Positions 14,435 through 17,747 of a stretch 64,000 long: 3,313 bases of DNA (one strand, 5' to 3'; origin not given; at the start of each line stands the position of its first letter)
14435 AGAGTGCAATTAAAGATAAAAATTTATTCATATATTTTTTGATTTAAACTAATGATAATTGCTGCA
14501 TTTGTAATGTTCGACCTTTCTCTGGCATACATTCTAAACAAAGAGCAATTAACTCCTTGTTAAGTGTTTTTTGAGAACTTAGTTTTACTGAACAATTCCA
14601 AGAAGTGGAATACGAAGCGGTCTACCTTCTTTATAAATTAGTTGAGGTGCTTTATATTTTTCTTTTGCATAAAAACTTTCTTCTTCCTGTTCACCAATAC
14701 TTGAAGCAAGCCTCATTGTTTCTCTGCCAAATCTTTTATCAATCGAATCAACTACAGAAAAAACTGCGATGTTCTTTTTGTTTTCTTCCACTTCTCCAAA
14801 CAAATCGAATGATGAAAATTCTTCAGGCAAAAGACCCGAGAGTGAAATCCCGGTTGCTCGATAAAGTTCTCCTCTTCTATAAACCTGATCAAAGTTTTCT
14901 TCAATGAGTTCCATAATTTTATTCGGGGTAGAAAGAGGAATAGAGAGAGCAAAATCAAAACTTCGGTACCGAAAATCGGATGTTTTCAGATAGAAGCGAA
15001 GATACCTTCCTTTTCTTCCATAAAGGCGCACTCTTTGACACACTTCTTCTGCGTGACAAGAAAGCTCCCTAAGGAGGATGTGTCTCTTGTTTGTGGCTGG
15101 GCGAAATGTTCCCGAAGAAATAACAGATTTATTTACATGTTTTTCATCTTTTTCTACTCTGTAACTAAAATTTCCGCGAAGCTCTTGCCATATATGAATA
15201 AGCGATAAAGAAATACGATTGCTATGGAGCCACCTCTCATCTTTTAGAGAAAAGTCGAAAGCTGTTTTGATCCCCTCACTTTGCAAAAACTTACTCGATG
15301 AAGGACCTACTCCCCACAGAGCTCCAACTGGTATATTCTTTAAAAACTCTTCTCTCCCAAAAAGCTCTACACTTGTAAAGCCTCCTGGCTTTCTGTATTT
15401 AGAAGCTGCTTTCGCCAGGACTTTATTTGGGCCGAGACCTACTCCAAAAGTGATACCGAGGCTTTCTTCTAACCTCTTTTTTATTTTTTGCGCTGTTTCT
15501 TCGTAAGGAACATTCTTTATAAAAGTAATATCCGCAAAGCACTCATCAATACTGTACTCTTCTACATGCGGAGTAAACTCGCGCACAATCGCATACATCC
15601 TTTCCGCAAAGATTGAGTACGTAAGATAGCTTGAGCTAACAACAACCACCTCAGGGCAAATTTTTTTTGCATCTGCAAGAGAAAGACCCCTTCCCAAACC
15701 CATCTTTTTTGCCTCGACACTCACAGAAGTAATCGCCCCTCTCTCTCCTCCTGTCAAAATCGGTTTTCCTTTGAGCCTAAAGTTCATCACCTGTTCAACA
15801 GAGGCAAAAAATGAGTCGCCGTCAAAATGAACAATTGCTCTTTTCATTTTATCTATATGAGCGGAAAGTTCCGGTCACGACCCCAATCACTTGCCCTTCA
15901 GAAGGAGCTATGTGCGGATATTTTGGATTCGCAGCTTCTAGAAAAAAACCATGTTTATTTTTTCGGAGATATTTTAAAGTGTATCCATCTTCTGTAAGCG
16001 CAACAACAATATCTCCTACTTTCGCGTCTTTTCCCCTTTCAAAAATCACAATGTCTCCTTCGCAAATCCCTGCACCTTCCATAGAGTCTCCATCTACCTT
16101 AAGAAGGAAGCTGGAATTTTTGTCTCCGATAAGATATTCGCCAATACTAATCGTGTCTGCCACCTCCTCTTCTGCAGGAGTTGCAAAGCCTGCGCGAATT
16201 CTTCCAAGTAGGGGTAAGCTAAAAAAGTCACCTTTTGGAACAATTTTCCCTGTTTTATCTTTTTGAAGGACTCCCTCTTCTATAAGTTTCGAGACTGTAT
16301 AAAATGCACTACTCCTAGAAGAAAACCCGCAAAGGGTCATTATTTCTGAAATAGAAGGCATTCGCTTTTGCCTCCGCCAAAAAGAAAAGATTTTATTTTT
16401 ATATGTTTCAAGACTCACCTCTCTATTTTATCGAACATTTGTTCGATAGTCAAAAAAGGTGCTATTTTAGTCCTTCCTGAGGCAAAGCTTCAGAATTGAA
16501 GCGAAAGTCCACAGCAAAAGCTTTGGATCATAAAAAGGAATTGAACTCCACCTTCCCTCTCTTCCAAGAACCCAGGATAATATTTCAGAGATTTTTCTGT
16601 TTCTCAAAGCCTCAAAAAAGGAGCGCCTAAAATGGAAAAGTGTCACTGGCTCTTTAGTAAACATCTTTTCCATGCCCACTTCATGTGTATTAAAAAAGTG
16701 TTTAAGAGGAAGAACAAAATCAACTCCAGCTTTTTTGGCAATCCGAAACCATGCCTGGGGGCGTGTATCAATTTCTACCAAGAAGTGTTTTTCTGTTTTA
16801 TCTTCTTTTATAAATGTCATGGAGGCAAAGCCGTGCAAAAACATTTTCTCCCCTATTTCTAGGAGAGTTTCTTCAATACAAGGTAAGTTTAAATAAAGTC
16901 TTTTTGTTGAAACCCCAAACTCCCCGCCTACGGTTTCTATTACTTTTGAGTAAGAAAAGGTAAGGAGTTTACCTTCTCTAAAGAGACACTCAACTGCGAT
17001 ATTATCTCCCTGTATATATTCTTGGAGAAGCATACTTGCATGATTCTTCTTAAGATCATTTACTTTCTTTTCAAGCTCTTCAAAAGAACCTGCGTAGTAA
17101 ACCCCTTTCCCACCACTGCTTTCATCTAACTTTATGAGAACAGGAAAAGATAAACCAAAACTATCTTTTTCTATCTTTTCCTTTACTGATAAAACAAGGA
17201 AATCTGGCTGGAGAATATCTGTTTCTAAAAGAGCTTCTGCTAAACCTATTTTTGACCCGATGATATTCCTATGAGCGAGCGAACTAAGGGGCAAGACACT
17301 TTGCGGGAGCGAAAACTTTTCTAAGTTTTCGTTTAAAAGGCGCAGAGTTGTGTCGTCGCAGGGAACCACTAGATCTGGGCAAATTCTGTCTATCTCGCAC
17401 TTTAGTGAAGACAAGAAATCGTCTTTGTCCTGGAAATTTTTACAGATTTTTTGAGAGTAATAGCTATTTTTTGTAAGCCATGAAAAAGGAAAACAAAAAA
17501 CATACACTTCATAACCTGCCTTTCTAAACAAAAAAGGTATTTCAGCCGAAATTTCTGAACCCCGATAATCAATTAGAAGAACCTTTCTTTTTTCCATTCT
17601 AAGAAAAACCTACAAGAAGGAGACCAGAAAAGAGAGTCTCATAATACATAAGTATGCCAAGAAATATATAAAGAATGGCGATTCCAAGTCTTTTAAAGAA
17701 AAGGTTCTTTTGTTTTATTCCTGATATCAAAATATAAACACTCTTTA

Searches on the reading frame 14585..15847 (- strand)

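Call 49: search_protein_families(library=ncbifam, proteins=[window:14585-15847:-], max_evalue=0.00001)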
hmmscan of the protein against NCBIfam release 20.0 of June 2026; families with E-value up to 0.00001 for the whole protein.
window:14585-15847:- (420 aa): 10 families
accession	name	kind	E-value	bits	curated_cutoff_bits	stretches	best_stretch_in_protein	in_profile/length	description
NF002751.0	PRK02794.1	equivalog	3.7e-59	200.7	371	1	4-387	39-421/425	DNA polymerase IV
NF002848.0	PRK03103.1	subfamily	2e-57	194.5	381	1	1-387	2-395/410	DNA polymerase IV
NF003015.0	PRK03858.1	subfamily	2.6e-54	184.8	367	1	4-391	8-393/399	DNA polymerase IV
NF002492.0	PRK01810.1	equivalog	2.7e-53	181.2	399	1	2-393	9-404/412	DNA polymerase IV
NF002882.0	PRK03348.1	equivalog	7.3e-53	180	389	1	2-361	4-364/461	DNA polymerase IV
NF002677.0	PRK02406.1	equivalog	3.6e-51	174.3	256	1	2-337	5-341/357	DNA polymerase IV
NF010731.0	PRK14133.1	equivalog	5.2e-49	167.4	362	1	1-345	1-342/352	DNA polymerase IV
NF002955.0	PRK03609.1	subfamily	5.2e-44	150.8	431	1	8-382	5-393/422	translesion error-prone DNA polymerase V subunit UmuC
NF002883.0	PRK03352.1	equivalog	2.7e-35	122.2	330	1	2-322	4-326/347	DNA polymerase IV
NF002292.0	PRK01216.1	equivalog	1.2e-30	106.7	339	1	5-200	3-206/351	DNA polymerase IV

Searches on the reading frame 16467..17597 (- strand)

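Call 49: search_protein_families(library=ncbifam, proteins=[window:16467-17597:-], max_evalue=0.00001)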
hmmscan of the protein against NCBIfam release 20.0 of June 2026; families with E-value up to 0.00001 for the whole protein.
window:16467-17597:- (376 aa): 8 families
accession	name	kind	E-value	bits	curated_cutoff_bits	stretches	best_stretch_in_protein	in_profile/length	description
NF009405.0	PRK12767.1-4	equivalog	2e-12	46.8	390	1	61-295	58-281/320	carbamoyl phosphate synthase-like protein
NF053643.1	Ddl_archaea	equivalog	8.8e-12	44.7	500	1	104-281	95-273/367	putative pseudomurein biosynthesis ATP-grasp protein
NF009402.0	PRK12767.1-1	equivalog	3.2e-07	29.5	218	1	57-198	57-196/329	carbamoyl phosphate synthase-like protein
TIGR03909.1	pyrrolys_PylC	equivalog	4.4e-07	28.9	248.3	1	143-303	117-278/374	3-methylornithine--L-lysine ligase PylC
TIGR01205.1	D_ala_D_alaTIGR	subfamily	7.4e-07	28.4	245.65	0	122-221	113-217/318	D-alanine--D-alanine ligase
NF011169.0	PRK14571.1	equivalog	9.4e-07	28.5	404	1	119-205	98-180/300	D-alanyl-alanine synthetase A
NF009406.0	PRK12767.1-5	equivalog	1.8e-06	27.3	271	1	82-299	80-290/327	carbamoyl phosphate synthase-like protein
NF002563.0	PRK02186.1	subfamily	6.4e-06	24.7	625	1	115-206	107-199/890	argininosuccinate lyase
